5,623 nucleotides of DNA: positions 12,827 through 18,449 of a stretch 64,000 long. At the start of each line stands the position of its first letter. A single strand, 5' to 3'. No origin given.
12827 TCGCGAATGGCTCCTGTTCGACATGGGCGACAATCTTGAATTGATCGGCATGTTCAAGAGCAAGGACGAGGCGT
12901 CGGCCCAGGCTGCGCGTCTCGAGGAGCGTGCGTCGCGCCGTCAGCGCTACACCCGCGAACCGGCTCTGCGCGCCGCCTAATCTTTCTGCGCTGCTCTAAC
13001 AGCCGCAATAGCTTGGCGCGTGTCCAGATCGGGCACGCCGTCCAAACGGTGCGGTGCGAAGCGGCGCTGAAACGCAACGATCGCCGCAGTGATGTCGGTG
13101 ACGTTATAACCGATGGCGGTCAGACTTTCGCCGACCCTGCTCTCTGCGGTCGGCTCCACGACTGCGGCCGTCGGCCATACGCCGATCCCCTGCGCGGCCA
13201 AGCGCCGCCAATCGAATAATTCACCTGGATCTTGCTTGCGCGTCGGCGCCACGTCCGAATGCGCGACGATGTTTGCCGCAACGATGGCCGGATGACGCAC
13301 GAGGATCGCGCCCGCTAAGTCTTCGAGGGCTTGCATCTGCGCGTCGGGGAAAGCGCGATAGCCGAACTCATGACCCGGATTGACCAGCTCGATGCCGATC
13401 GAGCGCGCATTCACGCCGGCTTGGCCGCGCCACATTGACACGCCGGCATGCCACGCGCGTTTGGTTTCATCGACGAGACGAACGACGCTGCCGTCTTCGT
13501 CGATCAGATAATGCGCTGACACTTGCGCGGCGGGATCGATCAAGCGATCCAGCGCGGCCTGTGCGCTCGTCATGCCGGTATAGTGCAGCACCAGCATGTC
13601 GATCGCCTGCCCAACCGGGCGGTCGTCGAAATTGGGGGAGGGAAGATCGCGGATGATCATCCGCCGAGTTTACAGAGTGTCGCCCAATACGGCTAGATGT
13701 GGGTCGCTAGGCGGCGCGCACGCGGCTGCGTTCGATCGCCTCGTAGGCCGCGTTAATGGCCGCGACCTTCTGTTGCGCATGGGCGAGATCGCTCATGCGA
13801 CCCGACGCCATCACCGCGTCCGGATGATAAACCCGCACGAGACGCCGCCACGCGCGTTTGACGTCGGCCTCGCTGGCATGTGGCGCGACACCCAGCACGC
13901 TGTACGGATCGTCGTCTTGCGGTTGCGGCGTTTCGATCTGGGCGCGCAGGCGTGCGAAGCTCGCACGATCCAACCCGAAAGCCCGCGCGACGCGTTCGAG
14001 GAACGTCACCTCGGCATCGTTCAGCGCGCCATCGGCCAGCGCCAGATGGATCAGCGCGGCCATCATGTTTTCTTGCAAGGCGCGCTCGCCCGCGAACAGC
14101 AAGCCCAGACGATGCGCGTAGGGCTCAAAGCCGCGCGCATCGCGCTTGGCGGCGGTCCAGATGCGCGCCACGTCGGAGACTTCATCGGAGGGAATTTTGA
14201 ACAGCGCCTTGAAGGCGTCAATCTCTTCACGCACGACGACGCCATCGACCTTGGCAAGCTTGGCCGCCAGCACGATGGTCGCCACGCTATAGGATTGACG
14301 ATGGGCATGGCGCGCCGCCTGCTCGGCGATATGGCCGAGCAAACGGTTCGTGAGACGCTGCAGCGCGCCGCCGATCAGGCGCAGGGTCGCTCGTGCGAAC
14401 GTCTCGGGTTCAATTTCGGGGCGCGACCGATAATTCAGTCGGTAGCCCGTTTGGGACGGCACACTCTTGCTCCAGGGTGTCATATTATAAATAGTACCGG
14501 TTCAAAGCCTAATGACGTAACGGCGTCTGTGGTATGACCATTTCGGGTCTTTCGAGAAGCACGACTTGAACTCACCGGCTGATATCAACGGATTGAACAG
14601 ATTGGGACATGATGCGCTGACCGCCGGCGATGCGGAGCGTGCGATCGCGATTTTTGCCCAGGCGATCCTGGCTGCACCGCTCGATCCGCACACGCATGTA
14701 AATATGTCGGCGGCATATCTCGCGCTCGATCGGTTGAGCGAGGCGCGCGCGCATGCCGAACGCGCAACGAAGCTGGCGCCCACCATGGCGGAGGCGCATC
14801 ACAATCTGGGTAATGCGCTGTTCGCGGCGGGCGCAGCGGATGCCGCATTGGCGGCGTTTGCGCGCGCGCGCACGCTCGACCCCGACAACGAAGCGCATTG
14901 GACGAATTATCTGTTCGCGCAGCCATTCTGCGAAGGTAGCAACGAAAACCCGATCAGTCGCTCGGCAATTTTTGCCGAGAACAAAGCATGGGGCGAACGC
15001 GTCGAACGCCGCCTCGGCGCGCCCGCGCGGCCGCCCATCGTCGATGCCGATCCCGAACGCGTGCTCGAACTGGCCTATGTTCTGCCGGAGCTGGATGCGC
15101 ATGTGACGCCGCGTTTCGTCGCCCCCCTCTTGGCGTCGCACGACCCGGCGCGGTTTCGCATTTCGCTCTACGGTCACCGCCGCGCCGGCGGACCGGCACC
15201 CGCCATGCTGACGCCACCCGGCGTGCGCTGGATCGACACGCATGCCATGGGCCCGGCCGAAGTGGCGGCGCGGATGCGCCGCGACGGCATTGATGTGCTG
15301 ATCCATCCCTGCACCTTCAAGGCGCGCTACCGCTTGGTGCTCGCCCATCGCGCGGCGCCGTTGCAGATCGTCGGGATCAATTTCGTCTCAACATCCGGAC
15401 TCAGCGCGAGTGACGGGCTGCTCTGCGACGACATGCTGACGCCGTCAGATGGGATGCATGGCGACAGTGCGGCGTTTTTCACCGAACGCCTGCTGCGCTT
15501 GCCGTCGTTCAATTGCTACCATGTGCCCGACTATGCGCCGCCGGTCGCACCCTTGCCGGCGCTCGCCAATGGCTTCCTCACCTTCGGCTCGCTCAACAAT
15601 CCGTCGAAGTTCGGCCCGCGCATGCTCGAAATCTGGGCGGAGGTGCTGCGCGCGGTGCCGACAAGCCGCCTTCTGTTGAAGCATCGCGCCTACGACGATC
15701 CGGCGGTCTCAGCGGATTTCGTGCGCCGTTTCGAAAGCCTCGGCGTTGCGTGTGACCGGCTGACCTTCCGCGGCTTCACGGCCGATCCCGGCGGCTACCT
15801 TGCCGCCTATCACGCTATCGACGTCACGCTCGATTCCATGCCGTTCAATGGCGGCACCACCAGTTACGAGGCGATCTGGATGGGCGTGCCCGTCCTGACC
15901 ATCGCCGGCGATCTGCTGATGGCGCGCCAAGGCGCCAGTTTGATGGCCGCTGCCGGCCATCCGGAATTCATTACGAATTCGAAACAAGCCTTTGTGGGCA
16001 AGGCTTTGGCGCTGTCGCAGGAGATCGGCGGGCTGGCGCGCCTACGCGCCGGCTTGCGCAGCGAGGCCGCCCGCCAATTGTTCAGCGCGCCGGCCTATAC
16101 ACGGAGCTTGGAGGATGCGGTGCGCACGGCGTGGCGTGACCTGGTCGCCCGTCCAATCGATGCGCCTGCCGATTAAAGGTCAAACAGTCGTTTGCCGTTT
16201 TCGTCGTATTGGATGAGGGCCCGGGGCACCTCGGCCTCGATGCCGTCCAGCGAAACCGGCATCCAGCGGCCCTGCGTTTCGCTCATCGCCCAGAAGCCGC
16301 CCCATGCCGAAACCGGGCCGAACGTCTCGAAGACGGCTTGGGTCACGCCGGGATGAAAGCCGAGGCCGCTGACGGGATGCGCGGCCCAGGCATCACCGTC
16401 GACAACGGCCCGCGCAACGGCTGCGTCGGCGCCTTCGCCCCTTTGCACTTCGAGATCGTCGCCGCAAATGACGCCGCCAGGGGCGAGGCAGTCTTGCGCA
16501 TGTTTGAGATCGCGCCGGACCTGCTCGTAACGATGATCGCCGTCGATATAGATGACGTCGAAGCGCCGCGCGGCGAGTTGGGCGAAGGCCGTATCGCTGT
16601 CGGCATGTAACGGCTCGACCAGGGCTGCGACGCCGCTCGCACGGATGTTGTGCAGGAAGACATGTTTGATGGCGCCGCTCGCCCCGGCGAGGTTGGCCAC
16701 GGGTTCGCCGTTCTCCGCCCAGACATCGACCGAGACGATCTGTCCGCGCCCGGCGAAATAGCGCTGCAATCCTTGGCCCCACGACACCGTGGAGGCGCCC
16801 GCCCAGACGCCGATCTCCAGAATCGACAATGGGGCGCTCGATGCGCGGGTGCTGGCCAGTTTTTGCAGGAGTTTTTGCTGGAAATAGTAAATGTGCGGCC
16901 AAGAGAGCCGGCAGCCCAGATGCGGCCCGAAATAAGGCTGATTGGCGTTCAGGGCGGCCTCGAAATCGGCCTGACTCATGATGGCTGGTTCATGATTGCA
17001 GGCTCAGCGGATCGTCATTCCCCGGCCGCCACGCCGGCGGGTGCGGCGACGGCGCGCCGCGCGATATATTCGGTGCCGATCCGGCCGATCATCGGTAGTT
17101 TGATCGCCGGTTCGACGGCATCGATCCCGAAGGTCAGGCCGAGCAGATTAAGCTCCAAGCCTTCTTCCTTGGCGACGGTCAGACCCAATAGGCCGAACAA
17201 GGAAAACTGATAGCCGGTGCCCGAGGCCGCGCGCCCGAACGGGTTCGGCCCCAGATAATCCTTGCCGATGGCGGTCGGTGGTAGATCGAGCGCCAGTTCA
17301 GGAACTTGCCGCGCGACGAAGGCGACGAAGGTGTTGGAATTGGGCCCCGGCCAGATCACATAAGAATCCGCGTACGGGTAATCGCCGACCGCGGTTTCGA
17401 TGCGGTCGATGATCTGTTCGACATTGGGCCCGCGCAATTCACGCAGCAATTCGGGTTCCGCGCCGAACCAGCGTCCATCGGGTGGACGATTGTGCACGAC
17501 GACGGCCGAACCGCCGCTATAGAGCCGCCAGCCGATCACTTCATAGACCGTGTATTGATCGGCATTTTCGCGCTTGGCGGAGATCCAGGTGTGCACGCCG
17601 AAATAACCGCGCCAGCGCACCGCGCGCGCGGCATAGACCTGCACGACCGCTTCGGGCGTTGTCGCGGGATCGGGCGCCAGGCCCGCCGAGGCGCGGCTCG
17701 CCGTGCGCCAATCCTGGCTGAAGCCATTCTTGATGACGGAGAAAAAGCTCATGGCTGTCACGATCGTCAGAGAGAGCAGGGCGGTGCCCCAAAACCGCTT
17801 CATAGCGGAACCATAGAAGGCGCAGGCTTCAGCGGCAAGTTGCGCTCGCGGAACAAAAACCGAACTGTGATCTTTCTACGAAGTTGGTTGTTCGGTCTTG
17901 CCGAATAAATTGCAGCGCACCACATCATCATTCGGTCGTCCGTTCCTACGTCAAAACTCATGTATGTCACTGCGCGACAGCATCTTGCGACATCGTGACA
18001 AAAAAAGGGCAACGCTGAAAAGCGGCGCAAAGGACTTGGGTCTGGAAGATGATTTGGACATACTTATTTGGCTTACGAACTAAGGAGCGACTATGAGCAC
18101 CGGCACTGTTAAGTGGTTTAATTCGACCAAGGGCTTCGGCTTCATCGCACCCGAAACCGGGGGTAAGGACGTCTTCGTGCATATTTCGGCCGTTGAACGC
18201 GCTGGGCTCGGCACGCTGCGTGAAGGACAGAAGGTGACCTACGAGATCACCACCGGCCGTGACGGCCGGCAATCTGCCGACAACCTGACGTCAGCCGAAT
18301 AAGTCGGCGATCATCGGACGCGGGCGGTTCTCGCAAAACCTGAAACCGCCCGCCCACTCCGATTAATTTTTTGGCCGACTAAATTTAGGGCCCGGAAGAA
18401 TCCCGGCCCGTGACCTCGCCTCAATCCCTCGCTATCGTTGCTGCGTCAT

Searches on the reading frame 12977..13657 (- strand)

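Call 12: search_protein_families(library=pfam, proteins=[window:12977-13657:-], max_evalue=0.0001)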
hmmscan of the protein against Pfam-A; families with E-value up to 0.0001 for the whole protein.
window:12977-13657:- (226 aa): 1 family
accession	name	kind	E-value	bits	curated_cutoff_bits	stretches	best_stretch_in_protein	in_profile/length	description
PF01510.30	Amidase_2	-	3.5e-36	124.9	26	1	17-146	3-131/131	N-acetylmuramoyl-L-alanine amidase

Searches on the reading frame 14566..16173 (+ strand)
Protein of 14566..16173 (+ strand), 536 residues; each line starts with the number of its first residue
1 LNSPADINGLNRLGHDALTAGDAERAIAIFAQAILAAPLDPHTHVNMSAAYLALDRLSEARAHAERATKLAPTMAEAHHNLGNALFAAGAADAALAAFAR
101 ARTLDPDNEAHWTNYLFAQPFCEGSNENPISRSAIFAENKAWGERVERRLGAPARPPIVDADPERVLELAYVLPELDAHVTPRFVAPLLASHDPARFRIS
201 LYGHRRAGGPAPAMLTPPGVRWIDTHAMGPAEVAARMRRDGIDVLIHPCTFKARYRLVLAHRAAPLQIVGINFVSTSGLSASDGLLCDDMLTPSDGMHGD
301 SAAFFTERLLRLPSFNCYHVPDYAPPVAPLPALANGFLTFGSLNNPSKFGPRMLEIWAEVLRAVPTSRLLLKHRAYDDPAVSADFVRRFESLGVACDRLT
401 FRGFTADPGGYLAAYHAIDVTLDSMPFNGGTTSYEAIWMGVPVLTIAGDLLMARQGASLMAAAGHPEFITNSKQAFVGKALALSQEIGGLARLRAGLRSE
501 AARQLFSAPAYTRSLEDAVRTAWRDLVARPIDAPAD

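Call 12: search_protein_families(library=pfam, proteins=[window:14566-16173:+], max_evalue=0.0001)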
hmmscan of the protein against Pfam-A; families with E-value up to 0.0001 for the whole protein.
window:14566-16173:+ (536 aa): 9 families
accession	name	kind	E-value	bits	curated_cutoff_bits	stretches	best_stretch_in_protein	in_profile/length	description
PF13844.12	Glyco_transf_41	-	1.9e-22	79.7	25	1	336-514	367-542/543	Glycosyl transferase family 41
PF07719.23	TPR_2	-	2.3e-13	49.6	27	1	75-108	1-34/34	Tetratricopeptide repeat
PF14559.12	TPR_19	-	1.2e-09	38.8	25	2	17-71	1-55/68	Tetratricopeptide repeat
PF00515.34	TPR_1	-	3.3e-09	36.6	27.8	1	75-108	1-34/34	Tetratricopeptide repeat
PF13181.12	TPR_8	-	3.5e-08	33.4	25.7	0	75-108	1-34/34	Tetratricopeptide repeat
PF13432.12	TPR_16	-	1.8e-07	31.9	32.7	1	50-108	6-64/65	Tetratricopeptide repeat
PF13414.12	TPR_11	-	2.4e-06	27.6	26.8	0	50-89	3-42/42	TPR repeat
PF13428.12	TPR_14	-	7.4e-06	26.6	23.5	0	76-115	2-41/44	Tetratricopeptide repeat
PF13424.12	TPR_12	-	2.8e-05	24.6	30.1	0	10-71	6-75/77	Tetratricopeptide repeat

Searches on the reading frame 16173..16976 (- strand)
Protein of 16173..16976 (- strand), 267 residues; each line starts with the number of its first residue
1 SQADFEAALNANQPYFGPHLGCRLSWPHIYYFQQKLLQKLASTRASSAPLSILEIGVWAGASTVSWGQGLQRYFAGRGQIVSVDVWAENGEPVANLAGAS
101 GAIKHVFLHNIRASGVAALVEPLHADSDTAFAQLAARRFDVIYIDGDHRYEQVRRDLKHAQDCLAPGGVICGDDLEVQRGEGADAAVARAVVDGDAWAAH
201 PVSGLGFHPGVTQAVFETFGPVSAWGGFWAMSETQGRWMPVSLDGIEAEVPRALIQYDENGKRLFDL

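Call 12: search_protein_families(library=pfam, proteins=[window:16173-16976:-], max_evalue=0.0001)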
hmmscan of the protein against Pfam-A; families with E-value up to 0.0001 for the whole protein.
window:16173-16976:- (267 aa): 1 family
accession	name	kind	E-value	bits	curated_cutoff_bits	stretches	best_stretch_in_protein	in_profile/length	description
PF13578.12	Methyltransf_24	-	7.6e-24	85.1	26.3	1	53-174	1-104/105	Methyltransferase domain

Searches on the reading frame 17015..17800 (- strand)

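Call 12: search_protein_families(library=pfam, proteins=[window:17015-17800:-], max_evalue=0.0001)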
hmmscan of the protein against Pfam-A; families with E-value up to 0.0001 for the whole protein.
window:17015-17800:- (261 aa): 1 family
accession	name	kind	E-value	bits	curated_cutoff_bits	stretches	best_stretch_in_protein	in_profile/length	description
PF12570.13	DUF3750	-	1.4e-49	168.5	25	1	50-182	1-128/128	Protein of unknown function (DUF3750)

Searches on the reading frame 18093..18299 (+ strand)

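Call 12: search_protein_families(library=pfam, proteins=[window:18093-18299:+], max_evalue=0.0001)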
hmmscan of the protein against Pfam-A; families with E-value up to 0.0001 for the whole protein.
window:18093-18299:+ (69 aa): 2 families
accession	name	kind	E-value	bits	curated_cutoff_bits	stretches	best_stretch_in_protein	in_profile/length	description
PF00313.28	CSD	-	8.6e-25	86.8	27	1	3-66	2-64/66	'Cold-shock' DNA-binding domain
PF08206.17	OB_RNB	-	6.5e-05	23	24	0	11-37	6-32/58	Ribonuclease B OB domain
